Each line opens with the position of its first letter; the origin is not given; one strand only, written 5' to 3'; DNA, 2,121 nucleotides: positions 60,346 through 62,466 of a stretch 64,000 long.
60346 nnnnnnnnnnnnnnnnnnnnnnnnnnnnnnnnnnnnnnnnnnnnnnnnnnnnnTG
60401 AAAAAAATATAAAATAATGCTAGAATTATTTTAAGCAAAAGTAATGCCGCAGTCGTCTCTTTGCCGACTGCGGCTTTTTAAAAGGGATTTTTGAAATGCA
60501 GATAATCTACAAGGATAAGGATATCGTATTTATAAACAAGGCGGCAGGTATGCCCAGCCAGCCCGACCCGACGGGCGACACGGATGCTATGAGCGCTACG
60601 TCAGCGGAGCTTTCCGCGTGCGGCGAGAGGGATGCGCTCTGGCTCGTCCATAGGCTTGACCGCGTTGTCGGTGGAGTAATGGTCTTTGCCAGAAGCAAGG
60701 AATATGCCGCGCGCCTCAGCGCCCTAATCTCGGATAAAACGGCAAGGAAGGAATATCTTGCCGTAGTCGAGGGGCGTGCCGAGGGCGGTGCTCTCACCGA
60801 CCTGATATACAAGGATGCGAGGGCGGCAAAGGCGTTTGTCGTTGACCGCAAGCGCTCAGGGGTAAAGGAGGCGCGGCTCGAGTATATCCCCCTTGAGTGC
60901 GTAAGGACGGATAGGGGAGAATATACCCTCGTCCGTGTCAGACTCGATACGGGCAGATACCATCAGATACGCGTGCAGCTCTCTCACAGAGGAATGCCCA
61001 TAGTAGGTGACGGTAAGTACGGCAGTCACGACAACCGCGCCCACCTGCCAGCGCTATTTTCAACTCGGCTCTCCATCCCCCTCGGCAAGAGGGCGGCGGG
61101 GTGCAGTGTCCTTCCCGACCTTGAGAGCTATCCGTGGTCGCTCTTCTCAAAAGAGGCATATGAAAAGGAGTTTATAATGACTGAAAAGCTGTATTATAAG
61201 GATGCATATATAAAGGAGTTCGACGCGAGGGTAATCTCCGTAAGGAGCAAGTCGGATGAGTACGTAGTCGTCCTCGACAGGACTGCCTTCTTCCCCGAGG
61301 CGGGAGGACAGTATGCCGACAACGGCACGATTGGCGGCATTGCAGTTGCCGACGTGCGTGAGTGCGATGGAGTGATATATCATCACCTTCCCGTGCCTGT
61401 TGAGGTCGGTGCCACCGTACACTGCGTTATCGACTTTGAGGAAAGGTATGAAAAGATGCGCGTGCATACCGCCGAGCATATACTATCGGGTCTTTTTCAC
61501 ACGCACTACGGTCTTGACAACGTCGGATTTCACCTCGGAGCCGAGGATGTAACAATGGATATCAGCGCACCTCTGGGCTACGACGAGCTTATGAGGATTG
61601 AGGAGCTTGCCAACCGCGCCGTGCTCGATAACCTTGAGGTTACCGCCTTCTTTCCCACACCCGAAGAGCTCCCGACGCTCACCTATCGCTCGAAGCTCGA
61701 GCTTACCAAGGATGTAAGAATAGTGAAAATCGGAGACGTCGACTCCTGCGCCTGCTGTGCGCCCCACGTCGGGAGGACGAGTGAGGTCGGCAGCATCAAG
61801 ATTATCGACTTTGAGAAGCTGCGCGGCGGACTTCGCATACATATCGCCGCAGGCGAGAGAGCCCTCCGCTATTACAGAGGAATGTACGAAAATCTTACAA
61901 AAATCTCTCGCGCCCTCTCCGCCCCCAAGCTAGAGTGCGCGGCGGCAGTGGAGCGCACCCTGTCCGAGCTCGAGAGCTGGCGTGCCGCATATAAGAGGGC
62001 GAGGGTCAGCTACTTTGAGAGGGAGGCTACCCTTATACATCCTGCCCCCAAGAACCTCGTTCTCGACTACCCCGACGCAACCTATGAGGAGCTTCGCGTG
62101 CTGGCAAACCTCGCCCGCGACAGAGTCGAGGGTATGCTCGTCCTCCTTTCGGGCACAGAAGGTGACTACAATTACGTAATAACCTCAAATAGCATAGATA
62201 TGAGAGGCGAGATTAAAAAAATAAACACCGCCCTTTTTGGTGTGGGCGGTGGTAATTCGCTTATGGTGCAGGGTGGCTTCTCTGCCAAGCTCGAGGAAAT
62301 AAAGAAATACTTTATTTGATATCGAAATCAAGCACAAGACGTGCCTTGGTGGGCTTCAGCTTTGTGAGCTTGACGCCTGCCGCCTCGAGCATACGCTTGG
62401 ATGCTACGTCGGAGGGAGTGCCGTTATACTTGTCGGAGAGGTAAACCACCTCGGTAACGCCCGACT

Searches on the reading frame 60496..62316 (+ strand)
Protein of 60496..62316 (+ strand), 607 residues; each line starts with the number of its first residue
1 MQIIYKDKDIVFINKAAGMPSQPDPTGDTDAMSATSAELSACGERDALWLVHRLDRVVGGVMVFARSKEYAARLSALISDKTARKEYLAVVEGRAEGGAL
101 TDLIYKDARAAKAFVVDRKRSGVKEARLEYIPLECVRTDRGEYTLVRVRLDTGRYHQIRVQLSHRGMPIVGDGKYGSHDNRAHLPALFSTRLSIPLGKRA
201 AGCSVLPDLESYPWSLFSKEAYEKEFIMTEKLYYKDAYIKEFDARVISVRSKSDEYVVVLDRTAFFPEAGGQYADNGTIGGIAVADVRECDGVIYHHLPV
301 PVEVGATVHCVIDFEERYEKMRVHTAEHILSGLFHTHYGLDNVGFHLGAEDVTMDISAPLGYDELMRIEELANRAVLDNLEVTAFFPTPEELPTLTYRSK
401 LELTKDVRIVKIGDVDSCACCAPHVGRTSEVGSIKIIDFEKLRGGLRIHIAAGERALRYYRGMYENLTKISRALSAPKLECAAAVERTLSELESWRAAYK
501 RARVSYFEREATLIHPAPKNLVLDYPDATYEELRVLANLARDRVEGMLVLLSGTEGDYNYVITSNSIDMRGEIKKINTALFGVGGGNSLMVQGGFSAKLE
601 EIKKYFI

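Call 66: search_protein_families(library=pfam, proteins=[window:60496-62316:+], max_evalue=0.0001)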
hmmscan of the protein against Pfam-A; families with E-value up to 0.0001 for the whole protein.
window:60496-62316:+ (607 aa): 3 families
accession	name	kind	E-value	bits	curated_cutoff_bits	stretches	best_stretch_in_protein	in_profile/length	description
PF00849.27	PseudoU_synth_2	-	3.7e-26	92.6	26.8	1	10-164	2-152/152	RNA pseudouridylate synthase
PF07973.19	tRNA_SAD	-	2.4e-10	40.6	24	1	407-447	1-41/44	Threonyl and Alanyl tRNA synthetase second additional domain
PF01411.24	tRNA-synt_2c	-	4.5e-10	39.1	30.3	1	243-314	472-550/552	tRNA synthetases class II (A)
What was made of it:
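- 60496..62319 (+): Syntenic downstream neighbour: RluA-family pseudouridine synthase fused to an AlaX-like domain. Pfam PseudoU_synth_2, tRNA-synt_2c and tRNA_SAD (call 66).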
